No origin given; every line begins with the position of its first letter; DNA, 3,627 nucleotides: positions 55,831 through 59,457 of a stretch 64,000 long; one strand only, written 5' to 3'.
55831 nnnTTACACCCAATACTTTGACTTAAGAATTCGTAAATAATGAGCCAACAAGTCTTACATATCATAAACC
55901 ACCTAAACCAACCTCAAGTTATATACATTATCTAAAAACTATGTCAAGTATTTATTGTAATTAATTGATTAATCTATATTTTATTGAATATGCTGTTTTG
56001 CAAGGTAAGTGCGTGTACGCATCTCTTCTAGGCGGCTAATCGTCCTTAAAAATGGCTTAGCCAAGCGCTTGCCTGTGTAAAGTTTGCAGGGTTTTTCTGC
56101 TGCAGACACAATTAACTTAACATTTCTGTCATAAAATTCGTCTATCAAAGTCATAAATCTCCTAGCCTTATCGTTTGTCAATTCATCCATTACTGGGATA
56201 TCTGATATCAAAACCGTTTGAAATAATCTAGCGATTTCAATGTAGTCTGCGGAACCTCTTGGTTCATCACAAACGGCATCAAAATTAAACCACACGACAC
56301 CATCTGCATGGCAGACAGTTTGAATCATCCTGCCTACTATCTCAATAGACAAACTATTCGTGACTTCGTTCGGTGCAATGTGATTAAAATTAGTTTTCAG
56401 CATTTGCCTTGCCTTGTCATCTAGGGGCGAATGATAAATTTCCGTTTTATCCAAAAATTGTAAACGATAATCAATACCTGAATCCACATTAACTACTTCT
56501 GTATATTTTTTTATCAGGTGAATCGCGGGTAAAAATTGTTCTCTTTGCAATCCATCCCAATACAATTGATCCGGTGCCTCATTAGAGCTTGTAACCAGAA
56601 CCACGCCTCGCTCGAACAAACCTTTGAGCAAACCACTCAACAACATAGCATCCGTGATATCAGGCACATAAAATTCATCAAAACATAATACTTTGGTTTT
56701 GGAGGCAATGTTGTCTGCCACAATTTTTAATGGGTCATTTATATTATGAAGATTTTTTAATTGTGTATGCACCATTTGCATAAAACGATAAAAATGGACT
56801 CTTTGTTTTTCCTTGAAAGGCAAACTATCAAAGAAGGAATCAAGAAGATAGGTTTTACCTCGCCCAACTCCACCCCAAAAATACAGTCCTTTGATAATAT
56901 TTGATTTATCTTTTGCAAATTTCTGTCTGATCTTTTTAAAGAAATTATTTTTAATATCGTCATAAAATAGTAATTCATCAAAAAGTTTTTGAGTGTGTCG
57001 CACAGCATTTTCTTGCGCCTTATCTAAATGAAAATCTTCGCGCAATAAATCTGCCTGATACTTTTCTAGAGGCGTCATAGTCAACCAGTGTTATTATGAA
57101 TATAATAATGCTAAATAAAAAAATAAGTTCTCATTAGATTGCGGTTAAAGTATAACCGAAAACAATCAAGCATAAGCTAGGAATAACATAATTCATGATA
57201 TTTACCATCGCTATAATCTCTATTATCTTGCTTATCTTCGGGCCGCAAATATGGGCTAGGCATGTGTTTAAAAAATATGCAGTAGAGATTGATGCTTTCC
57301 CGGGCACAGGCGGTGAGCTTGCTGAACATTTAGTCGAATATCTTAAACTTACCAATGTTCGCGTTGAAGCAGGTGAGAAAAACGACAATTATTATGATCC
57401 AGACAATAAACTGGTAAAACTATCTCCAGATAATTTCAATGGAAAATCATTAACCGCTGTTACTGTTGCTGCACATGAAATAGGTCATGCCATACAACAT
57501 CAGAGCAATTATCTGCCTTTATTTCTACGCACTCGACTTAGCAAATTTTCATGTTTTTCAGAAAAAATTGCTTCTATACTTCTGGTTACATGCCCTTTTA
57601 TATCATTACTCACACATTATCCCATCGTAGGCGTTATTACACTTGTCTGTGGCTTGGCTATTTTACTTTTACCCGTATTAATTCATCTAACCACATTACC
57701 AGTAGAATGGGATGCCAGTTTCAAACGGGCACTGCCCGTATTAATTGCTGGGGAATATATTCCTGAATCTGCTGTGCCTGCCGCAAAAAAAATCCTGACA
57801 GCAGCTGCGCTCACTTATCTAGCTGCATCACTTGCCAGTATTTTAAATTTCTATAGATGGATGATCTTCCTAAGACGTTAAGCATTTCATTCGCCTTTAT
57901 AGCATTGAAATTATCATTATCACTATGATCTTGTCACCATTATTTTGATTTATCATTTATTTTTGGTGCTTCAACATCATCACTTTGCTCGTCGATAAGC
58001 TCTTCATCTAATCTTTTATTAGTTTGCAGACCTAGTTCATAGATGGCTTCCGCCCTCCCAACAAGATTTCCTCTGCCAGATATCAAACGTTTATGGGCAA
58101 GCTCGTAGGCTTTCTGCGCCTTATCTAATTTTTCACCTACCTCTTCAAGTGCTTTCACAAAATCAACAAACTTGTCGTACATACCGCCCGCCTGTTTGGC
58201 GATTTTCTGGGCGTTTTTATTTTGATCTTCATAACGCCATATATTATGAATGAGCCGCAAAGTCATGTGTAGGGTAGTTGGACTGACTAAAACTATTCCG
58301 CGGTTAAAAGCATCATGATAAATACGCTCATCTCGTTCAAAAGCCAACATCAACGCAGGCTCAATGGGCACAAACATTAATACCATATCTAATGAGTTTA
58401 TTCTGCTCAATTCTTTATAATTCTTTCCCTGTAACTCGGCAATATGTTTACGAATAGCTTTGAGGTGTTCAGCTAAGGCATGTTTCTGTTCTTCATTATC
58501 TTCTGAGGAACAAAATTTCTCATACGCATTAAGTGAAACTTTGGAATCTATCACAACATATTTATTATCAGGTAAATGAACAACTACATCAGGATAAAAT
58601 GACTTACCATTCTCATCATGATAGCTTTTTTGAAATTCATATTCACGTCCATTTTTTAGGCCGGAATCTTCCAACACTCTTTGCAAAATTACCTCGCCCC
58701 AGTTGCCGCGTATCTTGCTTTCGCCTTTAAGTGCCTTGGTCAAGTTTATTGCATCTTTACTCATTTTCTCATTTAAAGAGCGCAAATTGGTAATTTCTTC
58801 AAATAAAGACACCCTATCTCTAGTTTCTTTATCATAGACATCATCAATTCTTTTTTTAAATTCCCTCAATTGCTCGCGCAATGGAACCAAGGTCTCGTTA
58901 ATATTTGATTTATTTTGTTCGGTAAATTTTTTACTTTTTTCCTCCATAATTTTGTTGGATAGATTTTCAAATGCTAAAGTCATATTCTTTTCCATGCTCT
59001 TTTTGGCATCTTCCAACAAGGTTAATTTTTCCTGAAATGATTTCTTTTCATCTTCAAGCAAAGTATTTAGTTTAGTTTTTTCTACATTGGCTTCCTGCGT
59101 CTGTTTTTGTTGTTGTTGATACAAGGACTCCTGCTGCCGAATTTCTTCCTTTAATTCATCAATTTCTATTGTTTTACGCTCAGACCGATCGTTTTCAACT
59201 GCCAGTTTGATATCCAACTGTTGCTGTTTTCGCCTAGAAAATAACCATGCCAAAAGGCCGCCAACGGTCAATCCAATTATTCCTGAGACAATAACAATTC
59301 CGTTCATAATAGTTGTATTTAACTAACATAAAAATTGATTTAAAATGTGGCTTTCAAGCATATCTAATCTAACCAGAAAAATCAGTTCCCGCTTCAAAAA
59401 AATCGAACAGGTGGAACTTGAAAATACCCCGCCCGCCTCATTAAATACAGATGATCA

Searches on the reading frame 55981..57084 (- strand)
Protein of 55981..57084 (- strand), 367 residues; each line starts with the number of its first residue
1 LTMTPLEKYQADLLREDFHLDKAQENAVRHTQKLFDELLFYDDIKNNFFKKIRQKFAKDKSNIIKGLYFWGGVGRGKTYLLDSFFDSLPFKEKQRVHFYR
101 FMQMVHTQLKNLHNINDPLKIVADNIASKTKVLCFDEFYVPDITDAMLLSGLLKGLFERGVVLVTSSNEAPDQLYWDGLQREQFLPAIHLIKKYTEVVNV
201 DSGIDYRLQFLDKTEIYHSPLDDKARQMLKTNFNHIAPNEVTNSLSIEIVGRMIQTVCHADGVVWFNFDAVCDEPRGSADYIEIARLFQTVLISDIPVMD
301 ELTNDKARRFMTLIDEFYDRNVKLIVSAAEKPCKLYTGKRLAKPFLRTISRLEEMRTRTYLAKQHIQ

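Call 21: search_protein_families(library=pfam, proteins=[window:55981-57084:-], max_evalue=0.00001)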
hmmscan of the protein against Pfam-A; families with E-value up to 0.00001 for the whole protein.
window:55981-57084:- (367 aa): 1 family
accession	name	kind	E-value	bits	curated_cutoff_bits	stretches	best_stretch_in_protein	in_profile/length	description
PF03969.22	AFG1_ATPase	-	7.3e-130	433.5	27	1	3-363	1-360/361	AFG1-like ATPase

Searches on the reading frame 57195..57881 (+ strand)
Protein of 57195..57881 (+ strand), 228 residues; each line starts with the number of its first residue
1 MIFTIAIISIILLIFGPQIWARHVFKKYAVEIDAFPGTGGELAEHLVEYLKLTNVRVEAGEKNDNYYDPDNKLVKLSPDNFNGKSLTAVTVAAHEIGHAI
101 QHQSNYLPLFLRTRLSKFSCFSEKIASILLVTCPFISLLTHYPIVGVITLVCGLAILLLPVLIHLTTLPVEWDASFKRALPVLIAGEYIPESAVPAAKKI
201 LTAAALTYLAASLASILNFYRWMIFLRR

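Call 21: search_protein_families(library=pfam, proteins=[window:57195-57881:+], max_evalue=0.00001)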
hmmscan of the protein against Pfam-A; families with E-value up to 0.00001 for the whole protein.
window:57195-57881:+ (228 aa): 1 family
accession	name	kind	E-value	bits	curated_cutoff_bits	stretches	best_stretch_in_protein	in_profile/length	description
PF04298.18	Zn_peptidase_2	-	2.8e-60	204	27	1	4-226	2-217/218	Putative neutral zinc metallopeptidase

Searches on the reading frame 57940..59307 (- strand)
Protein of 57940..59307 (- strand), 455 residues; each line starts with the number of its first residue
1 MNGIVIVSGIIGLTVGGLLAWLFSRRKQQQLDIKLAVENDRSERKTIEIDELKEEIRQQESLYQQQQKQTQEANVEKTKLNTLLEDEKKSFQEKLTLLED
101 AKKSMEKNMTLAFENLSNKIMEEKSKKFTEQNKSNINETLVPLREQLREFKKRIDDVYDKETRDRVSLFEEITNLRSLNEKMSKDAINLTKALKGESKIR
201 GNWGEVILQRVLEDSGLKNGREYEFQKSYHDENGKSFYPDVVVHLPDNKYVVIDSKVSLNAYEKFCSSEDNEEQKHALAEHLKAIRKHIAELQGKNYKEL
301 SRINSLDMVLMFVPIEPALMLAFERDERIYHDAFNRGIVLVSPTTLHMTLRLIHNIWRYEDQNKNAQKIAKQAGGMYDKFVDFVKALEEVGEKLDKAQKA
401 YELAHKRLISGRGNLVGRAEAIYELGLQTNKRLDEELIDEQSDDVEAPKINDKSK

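Call 21: search_protein_families(library=pfam, proteins=[window:57940-59307:-], max_evalue=0.00001)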
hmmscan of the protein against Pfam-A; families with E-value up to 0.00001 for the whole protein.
window:57940-59307:- (455 aa): 1 family
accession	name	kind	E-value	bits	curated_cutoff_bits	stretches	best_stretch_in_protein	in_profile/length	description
PF02646.22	RmuC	-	1.4e-101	339.9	26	1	135-431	2-290/291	RmuC family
